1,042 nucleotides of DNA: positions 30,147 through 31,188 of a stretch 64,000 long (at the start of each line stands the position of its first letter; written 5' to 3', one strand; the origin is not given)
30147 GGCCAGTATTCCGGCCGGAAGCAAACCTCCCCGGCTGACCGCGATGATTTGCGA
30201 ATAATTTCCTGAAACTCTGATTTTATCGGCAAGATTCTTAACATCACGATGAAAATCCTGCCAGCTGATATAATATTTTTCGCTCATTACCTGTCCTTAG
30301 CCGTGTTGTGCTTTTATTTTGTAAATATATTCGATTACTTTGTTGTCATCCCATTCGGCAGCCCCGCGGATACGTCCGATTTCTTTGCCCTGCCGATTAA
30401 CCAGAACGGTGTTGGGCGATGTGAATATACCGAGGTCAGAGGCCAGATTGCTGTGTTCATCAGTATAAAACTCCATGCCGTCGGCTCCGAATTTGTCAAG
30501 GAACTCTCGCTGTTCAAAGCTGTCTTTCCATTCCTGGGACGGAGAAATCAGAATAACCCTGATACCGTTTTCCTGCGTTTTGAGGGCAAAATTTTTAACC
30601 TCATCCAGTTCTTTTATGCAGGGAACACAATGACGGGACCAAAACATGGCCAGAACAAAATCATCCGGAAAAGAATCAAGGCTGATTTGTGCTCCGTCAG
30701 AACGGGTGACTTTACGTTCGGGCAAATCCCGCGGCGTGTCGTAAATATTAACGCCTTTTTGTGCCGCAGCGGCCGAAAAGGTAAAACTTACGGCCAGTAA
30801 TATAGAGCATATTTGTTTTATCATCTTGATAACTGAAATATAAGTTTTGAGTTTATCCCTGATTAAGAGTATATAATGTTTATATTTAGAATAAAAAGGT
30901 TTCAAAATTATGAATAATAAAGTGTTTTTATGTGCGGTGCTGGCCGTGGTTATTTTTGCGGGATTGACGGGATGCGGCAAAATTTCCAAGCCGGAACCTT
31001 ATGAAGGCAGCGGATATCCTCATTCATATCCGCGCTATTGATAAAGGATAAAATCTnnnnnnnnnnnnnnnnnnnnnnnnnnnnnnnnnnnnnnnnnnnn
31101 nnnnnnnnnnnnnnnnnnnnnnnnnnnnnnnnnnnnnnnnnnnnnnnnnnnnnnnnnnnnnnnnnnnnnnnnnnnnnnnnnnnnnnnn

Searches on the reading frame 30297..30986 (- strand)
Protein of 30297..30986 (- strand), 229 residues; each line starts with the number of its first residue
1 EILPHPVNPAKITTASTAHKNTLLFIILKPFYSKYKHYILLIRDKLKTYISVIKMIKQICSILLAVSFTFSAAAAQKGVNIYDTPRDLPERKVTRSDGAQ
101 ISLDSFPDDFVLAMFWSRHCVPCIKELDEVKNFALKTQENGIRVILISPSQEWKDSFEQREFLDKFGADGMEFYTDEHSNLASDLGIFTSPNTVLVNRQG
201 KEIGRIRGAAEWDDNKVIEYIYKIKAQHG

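Call 5: search_protein_families(library=pfam, proteins=[window:30297-30986:-], max_evalue=0.01)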
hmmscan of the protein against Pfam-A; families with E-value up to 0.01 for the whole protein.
window:30297-30986:- (229 aa): 4 families
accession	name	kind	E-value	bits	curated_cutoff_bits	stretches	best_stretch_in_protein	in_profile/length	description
PF08534.16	Redoxin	-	2.7e-12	47.2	26.6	1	89-214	7-140/148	Redoxin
PF00578.27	AhpC-TSA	-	1.1e-10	41.9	26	1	88-201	5-120/124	AhpC/TSA family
PF13905.12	Thioredoxin_8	-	1.8e-06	28.6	27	1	110-201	3-93/94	Thioredoxin-like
PF13098.12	Thioredoxin_2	-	2.1e-06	28.4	27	1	111-210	8-95/104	Thioredoxin-like domain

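Call 7: search_protein_families(library=ncbifam, proteins=[window:30297-30986:-], max_evalue=0.001)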
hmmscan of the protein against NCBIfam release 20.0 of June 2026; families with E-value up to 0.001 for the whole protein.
window:30297-30986:- (229 aa): 6 families
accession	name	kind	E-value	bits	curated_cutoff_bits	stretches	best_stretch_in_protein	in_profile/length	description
NF047696.1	ThlDiSintTplARhiz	equivalog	1.3e-16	61.1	230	1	80-219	69-210/219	thiol:disulfide interchange protein TlpA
NF002854.0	PRK03147.1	subfamily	9e-13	48.5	170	1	61-226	16-174/176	thiol-disulfide oxidoreductase ResA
TIGR00385.1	dsbE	subfamily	2.2e-06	27.4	123.15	1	95-205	48-153/173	DsbE family thiol:disulfide interchange protein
NF010625.0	PRK14018.1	equivalog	5.8e-06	25.1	522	1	78-206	28-156/521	bifunctional peptide-methionine (S)-S-oxide reductase MsrA/peptide-methionine (R)-S-oxide reductase MsrB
NF040769.1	SelL_rel_redox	subfamily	1.5e-05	24.8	120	1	88-187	3-100/173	SelL-related redox protein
NF041202.1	StoA_CxxC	exception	5.2e-05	23.2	210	1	91-201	36-143/163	endospore biogenesis thiol-disulfide oxidoreductase StoA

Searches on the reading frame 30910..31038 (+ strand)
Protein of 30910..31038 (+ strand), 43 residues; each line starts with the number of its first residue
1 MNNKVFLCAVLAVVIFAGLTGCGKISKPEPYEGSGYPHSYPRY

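Call 28: search_protein_families(library=pfam, proteins=[window:30910-31038:+], max_evalue=10)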
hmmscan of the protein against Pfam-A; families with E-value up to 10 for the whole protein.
seq(43 aa): 1 family
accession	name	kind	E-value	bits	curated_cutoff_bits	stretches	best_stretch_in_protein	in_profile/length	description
PF20187.3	DUF6550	-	0.26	11.9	27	1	5-28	18-41/190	Family of unknown function (DUF6550)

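Call 53: find_homologous_proteins(query=window:30910-31038:+, max_evalue=10)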
Query seq(43 aa) (43 aa): 1 proteins with E <= 10 among 1 candidates.
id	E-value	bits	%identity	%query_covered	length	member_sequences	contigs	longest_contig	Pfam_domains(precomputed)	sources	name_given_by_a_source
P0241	6.9e-22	92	98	100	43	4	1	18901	-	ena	-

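Call 54: find_encoding_contigs(protein=P0241, flank=10000, max_places=3)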
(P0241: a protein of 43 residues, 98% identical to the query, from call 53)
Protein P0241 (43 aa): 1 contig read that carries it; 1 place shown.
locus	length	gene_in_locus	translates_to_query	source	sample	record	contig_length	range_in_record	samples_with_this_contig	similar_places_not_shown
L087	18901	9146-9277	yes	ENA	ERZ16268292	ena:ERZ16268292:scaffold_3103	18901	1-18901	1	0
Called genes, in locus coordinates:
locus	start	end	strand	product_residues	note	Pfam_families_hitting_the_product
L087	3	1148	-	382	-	?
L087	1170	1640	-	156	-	PF00177:Ribosomal_S7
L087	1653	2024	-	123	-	PF00164:Ribosom_S12_S23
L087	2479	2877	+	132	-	-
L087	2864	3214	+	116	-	-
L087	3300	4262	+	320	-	PF01380:SIS, PF00571:CBS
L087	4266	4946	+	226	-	PF06835:LptC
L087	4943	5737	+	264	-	PF03968:LptD_N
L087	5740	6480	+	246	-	PF00005:ABC_tran, PF13304:AAA_21 (faint), PF12399:BCA_ABC_TP_C (weak)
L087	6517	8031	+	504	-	PF00309:Sigma54_AID, PF04963:Sigma54_CBD, PF04552:Sigma54_DBD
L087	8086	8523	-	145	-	PF00156:Pribosyltran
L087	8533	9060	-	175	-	PF00578:AhpC-TSA, PF08534:Redoxin, PF13098:Thioredoxin_2, PF13905:Thioredoxin_8 (weak)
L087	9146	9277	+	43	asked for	-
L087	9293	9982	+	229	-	PF00092:VWA (weak)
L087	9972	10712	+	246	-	PF13672:PP2C_2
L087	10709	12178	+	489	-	PF00069:Pkinase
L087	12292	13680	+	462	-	PF03060:NMO (weak)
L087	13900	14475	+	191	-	PF02482:Ribosomal_S30AE, PF16321:Ribosom_S30AE_C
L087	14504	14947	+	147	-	PF00359:PTS_EIIA_2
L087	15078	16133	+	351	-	PF10555:MraY_sig1 (faint), PF00953:Glycos_transf_4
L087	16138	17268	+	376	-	PF01098:FTSW_RODA_SPOVE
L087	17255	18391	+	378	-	PF03033:Glyco_transf_28, PF04101:Glyco_tran_28_C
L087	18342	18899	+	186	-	?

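Call 84: search_protein_families(library=ncbifam, proteins=[window:30910-31038:+], max_evalue=10)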
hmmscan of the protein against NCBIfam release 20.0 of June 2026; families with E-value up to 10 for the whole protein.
seq(43 aa): 4 families
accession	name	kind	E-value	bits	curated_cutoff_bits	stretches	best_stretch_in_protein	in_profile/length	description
NF047847.2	SS_mature_LptM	equivalog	0.031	14.3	27.7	1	3-23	3-21/31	LPS translocon maturation chaperone LptM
NF007830.1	PRK10540.1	equivalog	0.096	12.6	98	1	2-28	4-30/72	osmotically-inducible lipoprotein OsmB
TIGR04359.1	TrbK_RP4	equivalog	0.13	12.3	23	1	8-30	2-24/67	entry exclusion lipoprotein TrbK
NF033216.1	lipo_YgdI_YgdR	subfamily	0.2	11.6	42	1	5-24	2-21/71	YgdI/YgdR family lipoprotein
